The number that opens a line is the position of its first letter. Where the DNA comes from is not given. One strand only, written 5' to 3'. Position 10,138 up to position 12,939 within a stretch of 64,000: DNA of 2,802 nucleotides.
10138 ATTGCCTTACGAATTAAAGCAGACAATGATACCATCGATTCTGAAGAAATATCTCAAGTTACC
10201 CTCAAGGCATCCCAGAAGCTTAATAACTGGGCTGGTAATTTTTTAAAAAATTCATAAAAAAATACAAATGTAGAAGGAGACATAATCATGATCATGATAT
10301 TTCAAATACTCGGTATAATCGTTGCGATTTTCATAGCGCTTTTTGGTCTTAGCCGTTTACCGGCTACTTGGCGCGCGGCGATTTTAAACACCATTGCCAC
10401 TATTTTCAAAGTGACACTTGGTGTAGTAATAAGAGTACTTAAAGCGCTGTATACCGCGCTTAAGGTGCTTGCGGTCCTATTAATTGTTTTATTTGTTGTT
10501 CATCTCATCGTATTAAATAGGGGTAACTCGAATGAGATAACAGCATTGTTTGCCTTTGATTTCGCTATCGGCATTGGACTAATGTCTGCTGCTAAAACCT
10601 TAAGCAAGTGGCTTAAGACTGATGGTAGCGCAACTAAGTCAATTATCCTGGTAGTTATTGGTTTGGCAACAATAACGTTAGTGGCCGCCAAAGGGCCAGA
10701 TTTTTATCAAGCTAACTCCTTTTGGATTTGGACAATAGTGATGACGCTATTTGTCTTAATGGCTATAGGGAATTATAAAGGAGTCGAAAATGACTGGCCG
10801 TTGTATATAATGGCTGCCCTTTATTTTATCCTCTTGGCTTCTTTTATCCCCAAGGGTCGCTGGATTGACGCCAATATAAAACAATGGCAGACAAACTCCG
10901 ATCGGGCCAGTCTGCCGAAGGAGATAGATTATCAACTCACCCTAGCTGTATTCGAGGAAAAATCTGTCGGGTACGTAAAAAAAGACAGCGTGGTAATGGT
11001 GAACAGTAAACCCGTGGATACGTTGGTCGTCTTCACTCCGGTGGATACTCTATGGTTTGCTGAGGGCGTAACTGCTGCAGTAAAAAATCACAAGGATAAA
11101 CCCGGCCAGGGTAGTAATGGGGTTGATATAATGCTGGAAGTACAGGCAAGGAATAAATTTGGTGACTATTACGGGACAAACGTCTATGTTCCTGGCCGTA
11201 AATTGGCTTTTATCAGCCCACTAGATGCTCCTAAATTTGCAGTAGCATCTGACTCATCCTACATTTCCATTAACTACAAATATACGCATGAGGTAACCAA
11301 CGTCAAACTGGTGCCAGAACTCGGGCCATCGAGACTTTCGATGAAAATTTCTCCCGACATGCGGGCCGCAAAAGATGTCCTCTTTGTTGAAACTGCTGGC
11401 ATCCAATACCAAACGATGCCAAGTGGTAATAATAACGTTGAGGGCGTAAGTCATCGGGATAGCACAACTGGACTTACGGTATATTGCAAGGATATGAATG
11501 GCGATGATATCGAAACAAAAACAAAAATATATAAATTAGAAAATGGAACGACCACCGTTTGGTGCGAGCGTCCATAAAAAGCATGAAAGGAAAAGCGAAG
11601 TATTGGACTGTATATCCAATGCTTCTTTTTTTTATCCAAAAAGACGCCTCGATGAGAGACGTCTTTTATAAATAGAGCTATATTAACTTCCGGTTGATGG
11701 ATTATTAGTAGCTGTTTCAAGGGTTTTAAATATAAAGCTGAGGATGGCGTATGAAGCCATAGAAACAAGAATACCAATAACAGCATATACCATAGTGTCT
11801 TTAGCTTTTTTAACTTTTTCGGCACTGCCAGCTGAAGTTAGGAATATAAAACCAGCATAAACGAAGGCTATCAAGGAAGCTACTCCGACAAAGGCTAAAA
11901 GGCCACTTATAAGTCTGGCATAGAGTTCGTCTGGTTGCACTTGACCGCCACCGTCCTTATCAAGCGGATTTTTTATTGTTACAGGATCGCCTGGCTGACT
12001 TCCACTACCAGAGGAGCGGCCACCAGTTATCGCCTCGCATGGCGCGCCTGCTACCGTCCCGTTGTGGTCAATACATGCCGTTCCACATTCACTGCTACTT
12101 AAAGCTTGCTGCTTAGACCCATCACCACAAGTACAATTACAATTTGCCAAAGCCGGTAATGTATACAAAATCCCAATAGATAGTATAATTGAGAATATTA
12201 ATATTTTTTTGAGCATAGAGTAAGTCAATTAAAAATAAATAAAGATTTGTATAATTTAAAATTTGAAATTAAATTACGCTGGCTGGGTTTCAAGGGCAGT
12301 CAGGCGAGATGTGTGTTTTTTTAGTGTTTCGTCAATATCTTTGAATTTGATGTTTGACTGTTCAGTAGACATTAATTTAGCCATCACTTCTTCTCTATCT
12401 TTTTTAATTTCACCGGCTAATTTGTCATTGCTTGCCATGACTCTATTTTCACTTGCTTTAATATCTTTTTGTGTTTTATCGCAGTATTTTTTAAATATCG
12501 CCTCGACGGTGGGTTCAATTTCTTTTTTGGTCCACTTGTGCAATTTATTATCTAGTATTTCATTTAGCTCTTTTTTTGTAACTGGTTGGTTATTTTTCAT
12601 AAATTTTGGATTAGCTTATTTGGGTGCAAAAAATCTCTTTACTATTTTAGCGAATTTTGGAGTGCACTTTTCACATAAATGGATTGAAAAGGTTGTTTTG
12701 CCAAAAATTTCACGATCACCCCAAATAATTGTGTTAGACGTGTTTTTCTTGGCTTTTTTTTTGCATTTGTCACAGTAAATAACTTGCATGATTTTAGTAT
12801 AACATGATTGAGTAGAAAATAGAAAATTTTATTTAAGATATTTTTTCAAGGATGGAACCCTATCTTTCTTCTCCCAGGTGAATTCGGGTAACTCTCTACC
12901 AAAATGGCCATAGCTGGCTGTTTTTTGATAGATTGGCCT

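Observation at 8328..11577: Three-gene plus-strand cassette of domain-less proteins (two polytopic membrane proteins and one helical soluble protein) with atypical signals, next to a HEPN-MNT pair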

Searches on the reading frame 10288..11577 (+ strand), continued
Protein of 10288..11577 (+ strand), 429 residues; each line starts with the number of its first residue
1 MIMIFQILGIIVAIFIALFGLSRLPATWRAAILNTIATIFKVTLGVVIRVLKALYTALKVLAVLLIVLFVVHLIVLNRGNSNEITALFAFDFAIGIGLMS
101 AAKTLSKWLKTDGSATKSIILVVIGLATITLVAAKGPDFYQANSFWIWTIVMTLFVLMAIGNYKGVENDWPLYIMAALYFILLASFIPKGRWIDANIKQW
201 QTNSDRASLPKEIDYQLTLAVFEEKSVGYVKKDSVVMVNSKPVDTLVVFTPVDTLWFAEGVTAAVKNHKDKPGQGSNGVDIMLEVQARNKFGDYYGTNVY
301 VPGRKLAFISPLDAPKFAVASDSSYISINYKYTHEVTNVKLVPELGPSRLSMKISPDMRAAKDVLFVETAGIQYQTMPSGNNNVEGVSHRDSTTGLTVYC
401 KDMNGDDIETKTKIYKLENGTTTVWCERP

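Call 102: search_protein_families(library=ncbifam, proteins=[window:10288-11577:+, L094:10001-11335:+, L086:10001-11227:+], max_evalue=0.1)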
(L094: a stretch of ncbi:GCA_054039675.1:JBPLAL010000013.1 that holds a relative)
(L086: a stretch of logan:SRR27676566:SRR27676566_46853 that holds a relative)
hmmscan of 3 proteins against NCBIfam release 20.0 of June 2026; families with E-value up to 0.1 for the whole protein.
window:10288-11577:+ (429 aa): 0 families

L094:10001-11335:+ (444 aa): 0 families

L086:10001-11227:+ (408 aa): 0 families

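Call 120: search_dna_similar(query=window:10288-11577:+, collection=phages, mode=protein, max_evalue=0.001, max_rows=5)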
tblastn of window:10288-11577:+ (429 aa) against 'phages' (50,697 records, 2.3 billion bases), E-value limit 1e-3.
No match.

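Call 121: search_dna_similar(query=window:10288-11577:+, collection=plasmids, mode=protein, max_evalue=0.001, max_rows=5)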
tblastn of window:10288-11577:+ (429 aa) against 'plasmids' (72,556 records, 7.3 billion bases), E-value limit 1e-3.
No match.

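Call 122: search_protein_families(library=pfam, proteins=[P0003, P0004, P0005, P0006, P0007, P0008, P0009, P0012], max_evalue=0.5)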
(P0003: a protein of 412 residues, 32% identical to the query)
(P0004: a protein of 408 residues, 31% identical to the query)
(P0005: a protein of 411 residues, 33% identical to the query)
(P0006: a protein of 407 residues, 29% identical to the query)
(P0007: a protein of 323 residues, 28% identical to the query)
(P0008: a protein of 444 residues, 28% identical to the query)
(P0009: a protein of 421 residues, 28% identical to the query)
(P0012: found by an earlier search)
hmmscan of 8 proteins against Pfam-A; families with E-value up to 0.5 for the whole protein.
P0003 (412 aa): 0 families

P0004 (408 aa): 1 family
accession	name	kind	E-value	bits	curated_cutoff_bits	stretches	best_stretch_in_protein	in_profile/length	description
PF00932.25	LTD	-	0.24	12.2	34.3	0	191-273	34-106/109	Lamin Tail Domain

P0005 (411 aa): 1 family
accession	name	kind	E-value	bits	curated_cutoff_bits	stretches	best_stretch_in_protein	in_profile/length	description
PF08592.16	Anthrone_oxy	-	0.21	12.2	27.3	0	155-221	9-76/106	Anthrone oxygenase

P0006 (407 aa): 2 families
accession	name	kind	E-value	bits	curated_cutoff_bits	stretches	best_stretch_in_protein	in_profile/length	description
PF13567.11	DUF4131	-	0.019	15.1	31.6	1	153-212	5-63/165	Domain of unknown function (DUF4131)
PF01027.25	Bax1-I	-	0.027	14.7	34.1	1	124-198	8-83/207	Inhibitor of apoptosis-promoting Bax1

P0007 (323 aa): 3 families
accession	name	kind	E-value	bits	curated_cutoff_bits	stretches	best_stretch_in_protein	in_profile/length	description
PF13567.11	DUF4131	-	0.043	13.9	31.6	1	63-126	5-67/165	Domain of unknown function (DUF4131)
PF07950.16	MCP1_TM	-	0.13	13.4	22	1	60-124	8-70/105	MDM10-complementing protein 1, transmembrane domain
PF03203.19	MerC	-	0.22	12.6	27.6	1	11-106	18-102/108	MerC mercury resistance protein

P0008 (444 aa): 1 family
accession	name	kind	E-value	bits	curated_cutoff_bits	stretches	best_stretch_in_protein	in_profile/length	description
PF21603.3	Bdbt-like_TPR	-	0.12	12.8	27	0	391-431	5-43/85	Bride of doubletime-like, TPR domain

P0009 (421 aa): 5 families
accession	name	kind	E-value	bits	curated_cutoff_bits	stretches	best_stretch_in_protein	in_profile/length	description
PF13567.11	DUF4131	-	0.017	15.3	31.6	1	140-186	6-51/165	Domain of unknown function (DUF4131)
PF20313.3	DUF6609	-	0.038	14.4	24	1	66-178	22-137/176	Family of unknown function (DUF6609)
PF22285.2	DUF6962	-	0.044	14.3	27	1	32-180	9-160/198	Family of unknown function (DUF6962)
PF01564.23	Spermine_synth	-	0.089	12.8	22.9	1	67-92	8-33/186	Spermine/spermidine synthase domain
PF10787.14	YfmQ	-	0.1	12.7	22.9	1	166-217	7-59/133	Uncharacterised protein from bacillus cereus group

P0012 (434 aa): 2 families
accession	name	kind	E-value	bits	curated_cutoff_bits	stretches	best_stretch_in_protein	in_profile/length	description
PF07653.23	SH3_2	-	0.19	11.9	21.8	0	269-287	14-28/55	Variant SH3 domain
PF23417.1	STING_TM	-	0.21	12.4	28.1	0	8-79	54-96/109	STING transmembrane domain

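Call 126: fold_search(model_id=the predicted structure, library=pdb)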
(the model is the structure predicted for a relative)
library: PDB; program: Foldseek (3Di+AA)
matches with E <= 10: 203; with E <= 0.001: 0
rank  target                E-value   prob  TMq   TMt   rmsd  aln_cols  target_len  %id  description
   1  6biq_B                3.0e-01  0.77  0.11  0.17   7.8        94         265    5  Structure of NlpC2 from Trichomonas vaginalis (released 2018-11-07)
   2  1jch_A                4.9e-01  0.10  0.12  0.11  29.4       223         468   12  Crystal Structure of Colicin E3 in Complex with its Immunity Protein (released 2001-11-30)
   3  6biq_D                8.1e-01  0.51  0.11  0.17   8.1        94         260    5  Structure of NlpC2 from Trichomonas vaginalis (released 2018-11-07)
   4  4tko                  9.1e-01  0.03  0.09  0.11  38.2       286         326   13  Structure of the periplasmic adaptor protein EmrA (released 2014-07-09)
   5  9n61_A                9.6e-01  0.03  0.09  0.08  29.0       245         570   17  Transporter associated with antigen processing (TAP) bound to the 9-mer peptide RRYQKSTEL and ATP (released 2025-09-03)
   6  1uen_MODEL_1_A        1.1e+00  0.02  0.06  0.11  14.4       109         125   13  Solution Structure of The Third Fibronectin III Domain of Human KIAA0343 Protein (released 2003-11-19)
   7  9ocj_A                1.2e+00  0.02  0.08  0.06  26.3       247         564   12  Transporter associated with antigen processing (TAP) bound to the viral protein CPXV012 in the outward-facing open sta (released 2025-09-10)
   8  3rfy                  1.3e+00  0.02  0.10  0.11  26.5       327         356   11  Crystal structure of arabidopsis thaliana cyclophilin 38 (ATCYP38) (released 2012-06-13)
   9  5o1q_MODEL_1_A        1.4e+00  0.06  0.06  0.18  11.5        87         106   10  LysF1 sh3b domain structure (released 2017-09-20)
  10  6qv0_C                1.4e+00  0.03  0.08  0.06  25.8       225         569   16  Structure of ATP-bound outward-facing TM287/288 in complex with sybody Sb_TM35 (released 2019-05-29)
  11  8t4f_A                1.4e+00  0.02  0.08  0.06  28.1       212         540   15  Transporter associated with antigen processing (TAP) bound to the 9-mer peptide RRYQKSTEL (released 2024-06-19)
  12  6upw_L                1.4e+00  0.08  0.12  0.22  10.5       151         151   10  Metavinculin ABD-F-actin complex (released 2020-09-30)
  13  8xr6_O                1.5e+00  0.04  0.07  0.11  15.7       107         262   14  Cryo-EM structure of cryptophyte photosystem II (released 2024-06-19)
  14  2wzr_1                1.5e+00  0.03  0.07  0.13  15.6       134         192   16  The Structure of Foot and Mouth Disease Virus Serotype SAT1 (released 2010-12-08)
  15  3s84_B                1.6e+00  0.07  0.11  0.17  37.3       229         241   13  Dimeric apoA-IV (released 2012-05-16)
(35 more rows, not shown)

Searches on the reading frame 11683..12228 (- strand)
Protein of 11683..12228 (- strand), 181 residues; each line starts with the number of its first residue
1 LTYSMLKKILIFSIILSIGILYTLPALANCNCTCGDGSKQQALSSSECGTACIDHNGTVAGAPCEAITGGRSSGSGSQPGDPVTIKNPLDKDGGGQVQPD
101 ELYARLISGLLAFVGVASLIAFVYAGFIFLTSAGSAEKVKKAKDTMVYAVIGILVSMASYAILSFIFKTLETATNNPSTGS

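Call 11: search_protein_families(library=pfam, proteins=[window:11683-12228:-], max_evalue=1)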
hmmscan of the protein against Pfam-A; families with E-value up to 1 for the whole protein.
window:11683-12228:- (181 aa): 3 families
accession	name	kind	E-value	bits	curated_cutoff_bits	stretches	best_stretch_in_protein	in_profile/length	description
PF18895.5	T4SS_pilin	-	1.9e-05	25.1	26.6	1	107-166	16-71/71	Type IV secretion system pilin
PF07331.16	TctB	-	0.01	16.5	29.1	1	100-168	66-133/137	Tripartite tricarboxylate transporter TctB family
PF15183.11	MRAP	-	0.14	12.6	27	0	140-177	29-66/89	Melanocortin-2 receptor accessory protein family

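Call 12: search_protein_families(library=padloc, proteins=[window:11683-12228:-], max_evalue=1)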
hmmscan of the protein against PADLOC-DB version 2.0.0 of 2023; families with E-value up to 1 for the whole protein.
window:11683-12228:- (181 aa): 0 families

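Call 13: search_protein_families(library=phrogs, proteins=[window:11683-12228:-], max_evalue=1)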
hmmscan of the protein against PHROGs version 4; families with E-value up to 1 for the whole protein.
window:11683-12228:- (181 aa): 0 families

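Call 60: find_related_loci(query=A2, collection=viral_contigs, flank=10000)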
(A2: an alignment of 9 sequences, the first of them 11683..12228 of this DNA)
Query A2 (181 aa) in viral_contigs; peptide patterns used: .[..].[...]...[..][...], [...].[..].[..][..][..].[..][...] (x = any residue, [..] = any of these).
195 stretches matched a pattern, but none encodes a relative of the query by tblastn (E <= 1e-3).

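Call 102: search_protein_families(library=ncbifam, proteins=[window:11683-12228:-], max_evalue=0.1)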
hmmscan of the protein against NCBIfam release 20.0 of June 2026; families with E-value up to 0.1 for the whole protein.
window:11683-12228:- (181 aa): 2 families
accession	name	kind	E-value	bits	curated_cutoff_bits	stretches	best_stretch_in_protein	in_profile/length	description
NF045849.1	ICE_MMCAP2_0565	equivalog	1.6e-07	30.9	40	1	106-169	16-79/80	Mbov_0395 family pilin-like conjugal transfer protein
NF038270.1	membran_MsaC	subfamily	0.021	14.6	45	0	110-170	20-78/130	Msa family membrane protein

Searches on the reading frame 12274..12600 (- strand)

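Call 11: search_protein_families(library=pfam, proteins=[window:12274-12600:-], max_evalue=1)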
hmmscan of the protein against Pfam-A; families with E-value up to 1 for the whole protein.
window:12274-12600:- (108 aa): 5 families
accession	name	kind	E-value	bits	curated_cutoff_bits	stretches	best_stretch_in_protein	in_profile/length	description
PF01519.22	DUF16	-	0.011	16.6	40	1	3-105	16-104/104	Protein of unknown function DUF16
PF21796.3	Cac1_C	-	0.011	16.2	24.3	1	5-39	11-45/55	Chromatin assembly factor 1 subunit Cac1, C-terminal domain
PF17241.8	Retrotran_gag_4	-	0.052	13.7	23.5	1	3-49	59-105/154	Ty5 Gag N-terminal region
PF20121.4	DUF6511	-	0.065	14.1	28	1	16-47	27-59/69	Family of unknown function (DUF6511)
PF23206.1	PCDH15_12th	-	0.17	12.3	27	1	2-25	71-94/115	PCDH15-like domain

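Call 13: search_protein_families(library=phrogs, proteins=[window:12274-12600:-], max_evalue=1)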
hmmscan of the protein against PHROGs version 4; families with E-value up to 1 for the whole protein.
window:12274-12600:- (108 aa): 4 families
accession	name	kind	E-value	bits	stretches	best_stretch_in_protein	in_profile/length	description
phrog_2004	-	unknown function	0.038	15.2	1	46-97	6-57/77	-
phrog_1247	-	other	0.18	11.8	1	7-101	215-308/444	MazG-like pyrophosphatase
phrog_11592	-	unknown function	0.27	12.1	0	42-55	30-43/62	-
phrog_1009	-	unknown function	0.8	10.8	0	34-105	27-97/103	-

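Call 102: search_protein_families(library=ncbifam, proteins=[window:12274-12600:-], max_evalue=0.1)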
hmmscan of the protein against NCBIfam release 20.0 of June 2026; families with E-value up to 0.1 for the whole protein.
window:12274-12600:- (108 aa): 2 families
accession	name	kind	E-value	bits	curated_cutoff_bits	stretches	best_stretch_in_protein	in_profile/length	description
TIGR03683.1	A-tRNA_syn_arch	equivalog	0.0081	14.4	744.7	1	23-95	248-324/902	alanine--tRNA ligase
NF000744.0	PRK00045.1-3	equivalog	0.066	12.1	429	1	16-94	334-412/447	glutamyl-tRNA reductase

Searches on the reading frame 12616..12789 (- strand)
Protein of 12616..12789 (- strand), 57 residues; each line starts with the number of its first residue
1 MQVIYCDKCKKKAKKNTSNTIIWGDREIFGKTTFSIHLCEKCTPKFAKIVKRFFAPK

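Call 11: search_protein_families(library=pfam, proteins=[window:12616-12789:-], max_evalue=1)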
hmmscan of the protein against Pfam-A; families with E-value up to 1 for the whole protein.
window:12616-12789:- (57 aa): 3 families
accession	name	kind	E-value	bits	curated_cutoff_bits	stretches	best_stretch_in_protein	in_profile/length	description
PF17026.10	zf-RRPl_C4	-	0.0024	18.4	28.9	1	3-48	18-64/108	Putative ribonucleoprotein zinc-finger pf C4 type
PF21326.4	KDM6_GATAL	-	0.031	14.6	27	1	3-23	34-54/59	KDM6, GATA-like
PF03392.18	OS-D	-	0.046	14.3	25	0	6-23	52-69/93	Insect pheromone-binding family, A10/OS-D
